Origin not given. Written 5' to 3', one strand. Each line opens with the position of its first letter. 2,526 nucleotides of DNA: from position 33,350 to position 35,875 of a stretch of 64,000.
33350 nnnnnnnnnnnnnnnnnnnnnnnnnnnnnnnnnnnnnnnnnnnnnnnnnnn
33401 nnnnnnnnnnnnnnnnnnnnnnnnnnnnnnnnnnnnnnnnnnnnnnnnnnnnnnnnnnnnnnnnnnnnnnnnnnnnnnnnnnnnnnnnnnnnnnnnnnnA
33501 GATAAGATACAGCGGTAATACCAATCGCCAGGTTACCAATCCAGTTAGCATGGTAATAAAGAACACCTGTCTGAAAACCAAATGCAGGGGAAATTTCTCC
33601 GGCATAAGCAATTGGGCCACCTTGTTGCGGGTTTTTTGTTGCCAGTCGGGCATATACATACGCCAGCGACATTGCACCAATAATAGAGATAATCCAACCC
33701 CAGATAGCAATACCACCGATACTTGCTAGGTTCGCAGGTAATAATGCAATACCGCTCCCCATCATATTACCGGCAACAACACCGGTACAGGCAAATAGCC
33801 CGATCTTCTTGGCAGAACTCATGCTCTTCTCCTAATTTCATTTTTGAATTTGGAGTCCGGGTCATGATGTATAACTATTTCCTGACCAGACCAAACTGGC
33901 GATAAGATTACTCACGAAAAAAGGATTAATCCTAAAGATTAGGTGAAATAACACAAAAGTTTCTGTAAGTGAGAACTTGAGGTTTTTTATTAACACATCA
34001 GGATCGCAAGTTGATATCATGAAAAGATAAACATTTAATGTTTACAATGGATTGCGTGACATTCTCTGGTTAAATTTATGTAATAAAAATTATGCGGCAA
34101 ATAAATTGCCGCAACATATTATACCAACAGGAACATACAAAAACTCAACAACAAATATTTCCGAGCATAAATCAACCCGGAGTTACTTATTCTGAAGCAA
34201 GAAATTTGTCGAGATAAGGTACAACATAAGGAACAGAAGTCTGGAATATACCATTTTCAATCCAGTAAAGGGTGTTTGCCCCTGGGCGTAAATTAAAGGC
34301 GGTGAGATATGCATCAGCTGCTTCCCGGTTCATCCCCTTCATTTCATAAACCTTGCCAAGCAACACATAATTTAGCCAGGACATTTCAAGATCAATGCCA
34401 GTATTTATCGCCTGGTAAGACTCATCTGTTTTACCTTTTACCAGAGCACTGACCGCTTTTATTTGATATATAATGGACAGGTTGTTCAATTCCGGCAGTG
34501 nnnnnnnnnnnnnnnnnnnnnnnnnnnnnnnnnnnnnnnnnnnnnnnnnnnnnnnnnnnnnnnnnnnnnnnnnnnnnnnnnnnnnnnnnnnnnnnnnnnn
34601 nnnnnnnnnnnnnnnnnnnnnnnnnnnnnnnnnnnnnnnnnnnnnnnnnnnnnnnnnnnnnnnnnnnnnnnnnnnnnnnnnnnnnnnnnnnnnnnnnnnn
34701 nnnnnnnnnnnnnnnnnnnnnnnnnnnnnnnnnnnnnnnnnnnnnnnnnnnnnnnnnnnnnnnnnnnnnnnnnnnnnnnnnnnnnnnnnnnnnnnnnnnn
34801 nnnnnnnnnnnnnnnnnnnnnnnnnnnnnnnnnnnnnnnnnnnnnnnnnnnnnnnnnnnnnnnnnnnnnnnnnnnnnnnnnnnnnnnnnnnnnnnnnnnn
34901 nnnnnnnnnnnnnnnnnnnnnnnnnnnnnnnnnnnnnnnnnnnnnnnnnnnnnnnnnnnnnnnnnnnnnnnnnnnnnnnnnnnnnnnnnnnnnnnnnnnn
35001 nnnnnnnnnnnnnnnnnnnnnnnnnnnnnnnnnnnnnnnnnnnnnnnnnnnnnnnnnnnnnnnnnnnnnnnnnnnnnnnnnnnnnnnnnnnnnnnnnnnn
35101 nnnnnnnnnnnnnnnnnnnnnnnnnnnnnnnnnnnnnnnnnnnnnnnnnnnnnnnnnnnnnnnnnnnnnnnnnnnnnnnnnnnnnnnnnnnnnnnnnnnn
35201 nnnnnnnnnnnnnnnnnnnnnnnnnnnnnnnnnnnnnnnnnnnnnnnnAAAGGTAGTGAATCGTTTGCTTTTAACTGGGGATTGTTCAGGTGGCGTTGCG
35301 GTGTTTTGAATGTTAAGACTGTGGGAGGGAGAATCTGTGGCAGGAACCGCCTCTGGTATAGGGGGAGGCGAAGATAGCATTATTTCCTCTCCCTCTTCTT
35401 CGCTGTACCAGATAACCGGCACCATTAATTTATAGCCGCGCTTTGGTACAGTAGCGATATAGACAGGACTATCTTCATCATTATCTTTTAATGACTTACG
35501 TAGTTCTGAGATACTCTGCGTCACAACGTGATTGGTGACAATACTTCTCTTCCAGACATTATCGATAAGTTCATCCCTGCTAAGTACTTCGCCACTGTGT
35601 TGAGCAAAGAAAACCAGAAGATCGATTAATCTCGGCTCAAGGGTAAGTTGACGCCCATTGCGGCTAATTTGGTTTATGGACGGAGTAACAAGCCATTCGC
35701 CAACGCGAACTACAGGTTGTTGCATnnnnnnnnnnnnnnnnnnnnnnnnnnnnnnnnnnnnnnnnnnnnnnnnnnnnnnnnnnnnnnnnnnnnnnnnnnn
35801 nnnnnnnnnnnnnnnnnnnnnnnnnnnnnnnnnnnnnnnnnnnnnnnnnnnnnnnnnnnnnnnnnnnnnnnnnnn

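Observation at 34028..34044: Perfect AT-rich palindrome in the cadBA promoter region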

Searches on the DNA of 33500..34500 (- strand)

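Call 4: search_dna_similar(query=window:33700-34300:-, collection=ecoli_genomes, mode=near, max_rows=10)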
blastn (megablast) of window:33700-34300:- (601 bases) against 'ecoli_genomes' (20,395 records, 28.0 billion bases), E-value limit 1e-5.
Records with a match: 5215; places in all: 5219; records where one place covers at least 80% of the query: 5199.
Genomes with a match: 5215 of 5426; with a place that covers at least 80% of the query: 5199. Places per genome that has any: lowest 1, median 1, highest 2. On chromosomes: 5216 places; on plasmids: 3.
Best place of each record, by identity: >=99% 1143; 95-99% 4064; 90-95% 8.
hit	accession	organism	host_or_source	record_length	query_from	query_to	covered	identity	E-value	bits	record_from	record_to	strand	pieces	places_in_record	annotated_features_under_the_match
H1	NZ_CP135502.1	Escherichia coli strain isolateA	Homo sapiens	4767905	1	601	100%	100.0%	0e+0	1127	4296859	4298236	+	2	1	IS1-like element IS1A family transposase | cadC: lysine decarboxylation/transport transcriptional activator CadC | hypothetical protein | cadB: cadaverine/lysine antiporter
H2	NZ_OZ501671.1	Escherichia coli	Homo sapiens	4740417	1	601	100%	100.0%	0e+0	1127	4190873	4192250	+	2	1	IS1-like element IS1A family transposase | cadC: lysine decarboxylation/transport transcriptional activator CadC | hypothetical protein | cadB: cadaverine/lysine antiporter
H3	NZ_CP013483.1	Escherichia coli strain Y5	Homo sapiens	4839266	1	601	100%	100.0%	0e+0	1126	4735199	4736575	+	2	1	IS1-like element IS1A family transposase | cadC: lysine decarboxylation/transport transcriptional activator CadC | hypothetical protein | cadB: cadaverine/lysine antiporter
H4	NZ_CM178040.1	Escherichia coli strain JX4-T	chicken gut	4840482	1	601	100%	100.0%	0e+0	1126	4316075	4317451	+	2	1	IS1-like element IS1A family transposase | cadC: lysine decarboxylation/transport transcriptional activator CadC | hypothetical protein | cadB: cadaverine/lysine antiporter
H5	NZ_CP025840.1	Escherichia coli strain 214-4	Homo sapiens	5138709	1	601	100%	100.0%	0e+0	1110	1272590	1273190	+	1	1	cadB: cadaverine/lysine antiporter | cadC: lysine decarboxylation/transport transcriptional activator CadC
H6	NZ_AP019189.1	Escherichia coli strain M217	Homo sapiens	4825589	1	601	100%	100.0%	0e+0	1110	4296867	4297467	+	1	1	cadB: cadaverine/lysine antiporter | cadC: lysine decarboxylation/transport transcriptional activator CadC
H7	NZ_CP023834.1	Escherichia coli strain 4/2-1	Homo sapiens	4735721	1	601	100%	100.0%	0e+0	1110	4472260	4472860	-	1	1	cadB: cadaverine/lysine antiporter | cadC: lysine decarboxylation/transport transcriptional activator CadC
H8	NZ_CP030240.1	Escherichia coli strain ER1709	-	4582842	1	601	100%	100.0%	0e+0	1110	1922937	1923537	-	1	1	cadB: cadaverine/lysine antiporter | cadC: lysine decarboxylation/transport transcriptional activator CadC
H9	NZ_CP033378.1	Escherichia coli strain L73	goose anus swab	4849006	1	601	100%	100.0%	0e+0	1110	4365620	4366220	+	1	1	cadB: cadaverine/lysine antiporter | cadC: lysine decarboxylation/transport transcriptional activator CadC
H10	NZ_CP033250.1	Escherichia coli strain ECCHD184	chicken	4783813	1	601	100%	100.0%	0e+0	1110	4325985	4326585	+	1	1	cadB: cadaverine/lysine antiporter | cadC: lysine decarboxylation/transport transcriptional activator CadC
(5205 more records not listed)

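Call 10: get_annotated_region(hit=H8, flank=4500)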
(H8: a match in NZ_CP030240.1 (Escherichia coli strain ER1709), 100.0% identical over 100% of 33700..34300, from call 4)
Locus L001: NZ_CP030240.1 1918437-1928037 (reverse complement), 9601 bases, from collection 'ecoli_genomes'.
description: Escherichia coli strain ER1709 chromosome, complete genome
organism: Escherichia coli strain ER1709 (NCBI taxid 562)
replicon: chromosome; assembly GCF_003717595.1
host: -; source: -; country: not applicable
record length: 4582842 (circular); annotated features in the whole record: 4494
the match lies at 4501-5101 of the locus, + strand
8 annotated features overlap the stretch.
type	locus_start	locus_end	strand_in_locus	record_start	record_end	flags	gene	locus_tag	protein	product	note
CDS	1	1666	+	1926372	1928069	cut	dsbD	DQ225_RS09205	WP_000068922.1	protein-disulfide reductase DsbD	-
CDS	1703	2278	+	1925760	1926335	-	dicD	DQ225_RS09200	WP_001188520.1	transcriptional regulator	-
tRNA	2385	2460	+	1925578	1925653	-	-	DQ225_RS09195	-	tRNA-Phe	-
CDS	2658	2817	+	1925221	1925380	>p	-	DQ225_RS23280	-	tyrosine-type recombinase/integrase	frameshifted; incomplete; partial in the middle of a contig; missing N-terminus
CDS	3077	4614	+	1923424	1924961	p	cadC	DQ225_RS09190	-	lysine decarboxylation/transport transcriptional activator CadC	frameshifted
CDS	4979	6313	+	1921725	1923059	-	cadB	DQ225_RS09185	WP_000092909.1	cadaverine/lysine antiporter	-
CDS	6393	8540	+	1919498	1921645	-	cadA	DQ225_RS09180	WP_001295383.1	lysine decarboxylase CadA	-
CDS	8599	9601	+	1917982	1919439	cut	dtpC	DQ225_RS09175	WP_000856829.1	dipeptide/tripeptide permease DtpC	-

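Call 28: search_dna_similar(query=window:34007-34047:-, collection=ecoli_genomes, mode=distant, max_evalue=1, rows=spread, max_rows=30)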
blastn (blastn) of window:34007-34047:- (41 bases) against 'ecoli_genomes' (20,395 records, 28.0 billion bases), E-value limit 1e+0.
Records with a match: 5205; places in all: 5206; records where one place covers at least 80% of the query: 5205.
Genomes with a match: 5205 of 5426; with a place that covers at least 80% of the query: 5205. Places per genome that has any: lowest 1, median 1, highest 2. On chromosomes: 5203 places; on plasmids: 3.
Best place of each record, by identity: >=99% 1165; 95-99% 4038; 90-95% 2.
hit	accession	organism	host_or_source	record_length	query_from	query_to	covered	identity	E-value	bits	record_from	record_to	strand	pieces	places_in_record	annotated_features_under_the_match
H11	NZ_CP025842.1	Escherichia coli strain 720632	Homo sapiens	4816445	1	41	100%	100.0%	7e-12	75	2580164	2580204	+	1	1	none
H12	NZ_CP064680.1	Escherichia coli K-12 strain CETR1G40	not applicable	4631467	1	41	100%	100.0%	7e-12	75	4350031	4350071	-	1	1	none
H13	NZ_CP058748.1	Escherichia coli strain STLIN_13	Stanley WWTPs_13 WWTPs influent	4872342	1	41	100%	100.0%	7e-12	75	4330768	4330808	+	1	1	none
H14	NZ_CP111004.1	Escherichia coli strain J53-p131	Homo sapiens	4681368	1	41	100%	100.0%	7e-12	75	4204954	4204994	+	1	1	none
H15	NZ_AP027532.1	Escherichia coli strain LR-45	Homo sapiens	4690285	1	41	100%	100.0%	7e-12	75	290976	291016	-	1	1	none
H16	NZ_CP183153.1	Escherichia coli strain 572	Homo sapiens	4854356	1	41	100%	100.0%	7e-12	75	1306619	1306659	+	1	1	none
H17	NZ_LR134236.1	Escherichia coli strain NCTC9008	missing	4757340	1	41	100%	100.0%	7e-12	75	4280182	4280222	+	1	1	none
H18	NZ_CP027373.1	Escherichia coli strain 05-3629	Homo sapiens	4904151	1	41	100%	97.6%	3e-10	71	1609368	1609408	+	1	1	none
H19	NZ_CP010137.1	Escherichia coli strain D2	dog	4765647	1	41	100%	97.6%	3e-10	71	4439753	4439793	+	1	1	none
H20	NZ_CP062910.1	Escherichia coli O112ab:H8 strain Res13-Lact-EA06-22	Sus scrofa domesticus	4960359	1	41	100%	97.6%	3e-10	71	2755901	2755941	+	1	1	none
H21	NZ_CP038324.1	Escherichia coli O157:H7 strain NE 1169-1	cattle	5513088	1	41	100%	97.6%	3e-10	71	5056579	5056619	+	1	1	none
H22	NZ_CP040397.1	Escherichia coli strain BA22372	Homo sapiens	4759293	1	41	100%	97.6%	3e-10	71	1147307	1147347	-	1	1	none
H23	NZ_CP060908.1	Escherichia coli strain EC19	Homo sapiens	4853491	1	41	100%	97.6%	3e-10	71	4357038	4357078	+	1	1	none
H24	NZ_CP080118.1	Escherichia coli strain M70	Homo sapiens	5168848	1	41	100%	97.6%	3e-10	71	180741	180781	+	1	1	none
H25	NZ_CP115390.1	Escherichia coli strain CUVET20-PYO1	dog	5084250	1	41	100%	97.6%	3e-10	71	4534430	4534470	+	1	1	none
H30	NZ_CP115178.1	Escherichia coli strain B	missing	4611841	1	41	100%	97.6%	3e-10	71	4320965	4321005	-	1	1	none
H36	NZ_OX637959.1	Escherichia coli O25b:H4-ST131 strain ST131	Homo sapiens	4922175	1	41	100%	97.6%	3e-10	71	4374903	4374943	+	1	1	none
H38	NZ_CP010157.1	Escherichia coli strain D10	dog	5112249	1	41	100%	95.1%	4e-9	66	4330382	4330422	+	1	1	none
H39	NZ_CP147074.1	Escherichia coli strain JSWP021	municipal wastewater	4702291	1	41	100%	95.1%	4e-9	66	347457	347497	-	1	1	none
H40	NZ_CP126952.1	Escherichia coli O78:H4 strain APEC E12049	Gallus gallus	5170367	1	41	100%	92.7%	2e-7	62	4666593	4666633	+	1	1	none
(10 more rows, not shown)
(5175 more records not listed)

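Call 29: get_annotated_region(hit=H21, flank=400)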
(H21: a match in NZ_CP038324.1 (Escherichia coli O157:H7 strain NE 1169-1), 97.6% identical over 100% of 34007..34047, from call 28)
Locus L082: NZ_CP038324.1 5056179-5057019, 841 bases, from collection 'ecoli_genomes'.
description: Escherichia coli O157:H7 strain NE 1169-1 chromosome, complete genome
organism: Escherichia coli O157:H7 strain NE 1169-1 (NCBI taxid 83334)
replicon: chromosome; assembly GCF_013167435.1
host: cattle; source: cattle feces; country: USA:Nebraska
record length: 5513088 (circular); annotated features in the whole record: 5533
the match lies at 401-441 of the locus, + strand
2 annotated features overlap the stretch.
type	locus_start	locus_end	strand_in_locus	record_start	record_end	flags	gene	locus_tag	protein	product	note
CDS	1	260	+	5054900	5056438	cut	cadC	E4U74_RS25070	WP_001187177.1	lysine decarboxylation/transport transcriptional activator CadC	-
CDS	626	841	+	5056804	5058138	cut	cadB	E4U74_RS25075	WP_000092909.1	cadaverine/lysine antiporter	-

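Call 30: get_annotated_region(hit=H36, flank=400)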
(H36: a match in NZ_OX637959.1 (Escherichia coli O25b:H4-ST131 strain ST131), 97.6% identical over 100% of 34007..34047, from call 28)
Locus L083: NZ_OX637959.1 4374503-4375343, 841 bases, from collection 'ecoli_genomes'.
description: Escherichia coli O25b:H4-ST131 isolate 32 chromosome C, complete sequence
organism: Escherichia coli O25b:H4-ST131 strain ST131 (NCBI taxid 941322)
replicon: chromosome; assembly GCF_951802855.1
host: Homo sapiens; source: Urinary tract; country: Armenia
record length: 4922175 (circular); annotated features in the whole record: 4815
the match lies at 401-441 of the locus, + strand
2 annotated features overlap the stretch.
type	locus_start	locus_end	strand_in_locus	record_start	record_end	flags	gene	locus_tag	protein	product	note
CDS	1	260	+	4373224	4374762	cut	cadC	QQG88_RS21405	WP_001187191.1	lysine decarboxylation/transport transcriptional activator CadC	-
CDS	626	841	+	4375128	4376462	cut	cadB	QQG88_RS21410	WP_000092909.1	cadaverine/lysine antiporter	-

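Call 31: get_annotated_region(hit=H30, flank=400)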
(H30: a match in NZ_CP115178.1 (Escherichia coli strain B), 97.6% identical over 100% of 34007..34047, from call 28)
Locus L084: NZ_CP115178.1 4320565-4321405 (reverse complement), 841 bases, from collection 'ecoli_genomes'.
description: Escherichia coli strain B chromosome, complete genome
organism: Escherichia coli strain B (NCBI taxid 562)
replicon: chromosome; assembly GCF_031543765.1
host: -; source: missing; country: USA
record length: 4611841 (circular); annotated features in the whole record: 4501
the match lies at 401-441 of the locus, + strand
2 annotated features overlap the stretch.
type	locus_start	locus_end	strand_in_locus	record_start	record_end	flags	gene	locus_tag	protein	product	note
CDS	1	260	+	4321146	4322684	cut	cadC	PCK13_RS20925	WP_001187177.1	lysine decarboxylation/transport transcriptional activator CadC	-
CDS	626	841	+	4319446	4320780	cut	cadB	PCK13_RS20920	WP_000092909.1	cadaverine/lysine antiporter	-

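Call 32: get_annotated_region(hit=H38, flank=400)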
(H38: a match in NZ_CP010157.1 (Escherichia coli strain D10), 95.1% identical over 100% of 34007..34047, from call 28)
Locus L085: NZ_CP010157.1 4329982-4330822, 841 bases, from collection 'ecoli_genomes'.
description: Escherichia coli strain D10 chromosome, complete genome
organism: Escherichia coli strain D10 (NCBI taxid 562)
replicon: chromosome; assembly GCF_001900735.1
host: dog; source: -; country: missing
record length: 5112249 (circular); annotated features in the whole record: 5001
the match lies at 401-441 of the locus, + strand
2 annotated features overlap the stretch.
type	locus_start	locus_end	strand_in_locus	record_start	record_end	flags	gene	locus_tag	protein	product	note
CDS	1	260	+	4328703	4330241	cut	cadC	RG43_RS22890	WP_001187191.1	lysine decarboxylation/transport transcriptional activator CadC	-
CDS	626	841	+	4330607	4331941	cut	cadB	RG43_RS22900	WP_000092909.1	cadaverine/lysine antiporter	-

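Call 33: get_annotated_region(hit=H40, flank=400)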
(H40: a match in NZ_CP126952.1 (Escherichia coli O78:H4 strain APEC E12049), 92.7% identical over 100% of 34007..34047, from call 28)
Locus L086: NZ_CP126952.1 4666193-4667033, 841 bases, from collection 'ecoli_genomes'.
description: Escherichia coli O78:H4 strain APEC E12049 chromosome, complete genome
organism: Escherichia coli O78:H4 strain APEC E12049 (NCBI taxid 2854732)
replicon: chromosome; assembly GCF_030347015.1
host: Gallus gallus; source: liver; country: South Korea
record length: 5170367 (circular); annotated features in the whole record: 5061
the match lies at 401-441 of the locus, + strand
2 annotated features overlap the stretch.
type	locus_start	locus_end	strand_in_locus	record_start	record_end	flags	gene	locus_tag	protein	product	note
CDS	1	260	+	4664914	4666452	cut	cadC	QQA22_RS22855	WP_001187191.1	lysine decarboxylation/transport transcriptional activator CadC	-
CDS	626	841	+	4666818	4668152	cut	cadB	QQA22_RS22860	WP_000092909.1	cadaverine/lysine antiporter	-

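Call 34: get_annotated_region(hit=H39, flank=400)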
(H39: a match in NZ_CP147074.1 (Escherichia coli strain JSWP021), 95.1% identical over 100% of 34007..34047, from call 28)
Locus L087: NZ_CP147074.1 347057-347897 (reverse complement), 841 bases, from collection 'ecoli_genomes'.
description: Escherichia coli strain JSWP021 chromosome, complete genome
organism: Escherichia coli strain JSWP021 (NCBI taxid 562)
replicon: chromosome; assembly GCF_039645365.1
host: -; source: municipal wastewater; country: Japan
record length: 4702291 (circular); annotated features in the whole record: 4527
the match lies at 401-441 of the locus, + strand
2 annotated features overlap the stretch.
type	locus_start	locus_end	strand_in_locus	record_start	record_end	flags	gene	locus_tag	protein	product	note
CDS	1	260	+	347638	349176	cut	cadC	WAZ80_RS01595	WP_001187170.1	lysine decarboxylation/transport transcriptional activator CadC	-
CDS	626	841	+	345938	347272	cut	cadB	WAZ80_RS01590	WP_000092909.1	cadaverine/lysine antiporter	-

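Call 47: get_annotated_region(hit=H1, flank=50)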
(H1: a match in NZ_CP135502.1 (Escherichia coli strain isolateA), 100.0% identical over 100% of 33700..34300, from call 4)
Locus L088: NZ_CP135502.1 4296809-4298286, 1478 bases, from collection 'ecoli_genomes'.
description: Escherichia coli strain isolateA chromosome, complete genome
organism: Escherichia coli strain isolateA (NCBI taxid 562)
replicon: chromosome; assembly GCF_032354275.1
host: Homo sapiens; source: -; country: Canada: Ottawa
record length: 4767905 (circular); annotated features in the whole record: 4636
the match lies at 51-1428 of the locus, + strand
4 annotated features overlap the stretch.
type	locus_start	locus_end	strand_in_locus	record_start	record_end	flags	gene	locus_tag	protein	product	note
CDS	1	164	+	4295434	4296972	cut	cadC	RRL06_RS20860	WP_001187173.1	lysine decarboxylation/transport transcriptional activator CadC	-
CDS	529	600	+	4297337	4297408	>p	-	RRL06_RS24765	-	hypothetical protein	incomplete; partial in the middle of a contig; missing C-terminus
CDS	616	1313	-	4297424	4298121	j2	-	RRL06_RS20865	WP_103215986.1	IS1-like element IS1A family transposase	programmed frameshift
CDS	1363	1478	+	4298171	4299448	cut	cadB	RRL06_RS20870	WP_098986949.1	cadaverine/lysine antiporter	-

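Call 49: search_rna_families(source=window, start=33500, end=34500, threshold=evalue, max_evalue=1)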
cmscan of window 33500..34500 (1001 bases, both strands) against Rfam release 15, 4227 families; matches with E-value up to 1: 0.
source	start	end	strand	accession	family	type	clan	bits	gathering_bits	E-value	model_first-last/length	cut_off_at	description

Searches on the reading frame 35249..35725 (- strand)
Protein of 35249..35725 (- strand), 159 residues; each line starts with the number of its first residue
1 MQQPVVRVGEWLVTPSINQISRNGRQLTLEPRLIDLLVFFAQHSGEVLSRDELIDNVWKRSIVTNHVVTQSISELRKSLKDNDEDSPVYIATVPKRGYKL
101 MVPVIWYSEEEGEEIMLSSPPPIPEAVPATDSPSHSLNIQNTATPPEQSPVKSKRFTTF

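Call 50: search_solved_structures(query=window:35249-35725:-, max_evalue=0.00001, show_alignments=1)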
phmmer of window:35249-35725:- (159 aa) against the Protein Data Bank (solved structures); distinct sequences matched with E-value up to 0.00001: 22.
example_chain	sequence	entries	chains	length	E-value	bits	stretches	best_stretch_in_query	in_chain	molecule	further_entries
5ju7_A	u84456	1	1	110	6.4e-67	227.5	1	2-107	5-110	Transcriptional activator CadC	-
7nmb_A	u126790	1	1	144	2.8e-12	50.1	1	36-111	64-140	Cholera toxin transcriptional activator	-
8b4b_W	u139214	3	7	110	8.2e-12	48.5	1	36-103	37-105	Cholera toxin transcriptional activator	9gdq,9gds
8b4c_D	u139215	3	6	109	8.5e-12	48.5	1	36-103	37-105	Cholera toxin transcriptional activator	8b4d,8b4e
2hqn_A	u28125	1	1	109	1.1e-09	41.7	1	5-103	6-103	Putative TRANSCRIPTIONAL REGULATOR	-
8uvx_B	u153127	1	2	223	4e-09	39.8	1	5-103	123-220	DNA-binding response regulator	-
8uuz_A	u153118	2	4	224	4.1e-09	39.8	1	5-103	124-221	DNA-binding response regulator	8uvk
2hqr_A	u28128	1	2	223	7.1e-09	39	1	5-103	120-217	Putative TRANSCRIPTIONAL REGULATOR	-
2hwv_A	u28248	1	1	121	1.2e-08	38.3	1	7-103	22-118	DNA-binding response regulator VicR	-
4uht_A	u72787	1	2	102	2.1e-08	37.5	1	4-100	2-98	TRANSCRIPTIONAL REGULATORY PROTEIN CPXR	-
2gwr_A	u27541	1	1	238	2.4e-08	37.3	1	16-103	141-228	DNA-binding response regulator mtrA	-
2oqr_A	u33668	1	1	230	3.8e-08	36.6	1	18-100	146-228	Sensory transduction protein regX3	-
6cqg_A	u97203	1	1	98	3e-07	33.7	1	6-98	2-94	DNA-binding response regulator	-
2mlk_A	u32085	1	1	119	3.2e-07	33.6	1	6-106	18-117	RstA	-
2d1v_A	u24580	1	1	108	4.4e-07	33.2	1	6-101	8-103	Transcriptional regulatory protein yycF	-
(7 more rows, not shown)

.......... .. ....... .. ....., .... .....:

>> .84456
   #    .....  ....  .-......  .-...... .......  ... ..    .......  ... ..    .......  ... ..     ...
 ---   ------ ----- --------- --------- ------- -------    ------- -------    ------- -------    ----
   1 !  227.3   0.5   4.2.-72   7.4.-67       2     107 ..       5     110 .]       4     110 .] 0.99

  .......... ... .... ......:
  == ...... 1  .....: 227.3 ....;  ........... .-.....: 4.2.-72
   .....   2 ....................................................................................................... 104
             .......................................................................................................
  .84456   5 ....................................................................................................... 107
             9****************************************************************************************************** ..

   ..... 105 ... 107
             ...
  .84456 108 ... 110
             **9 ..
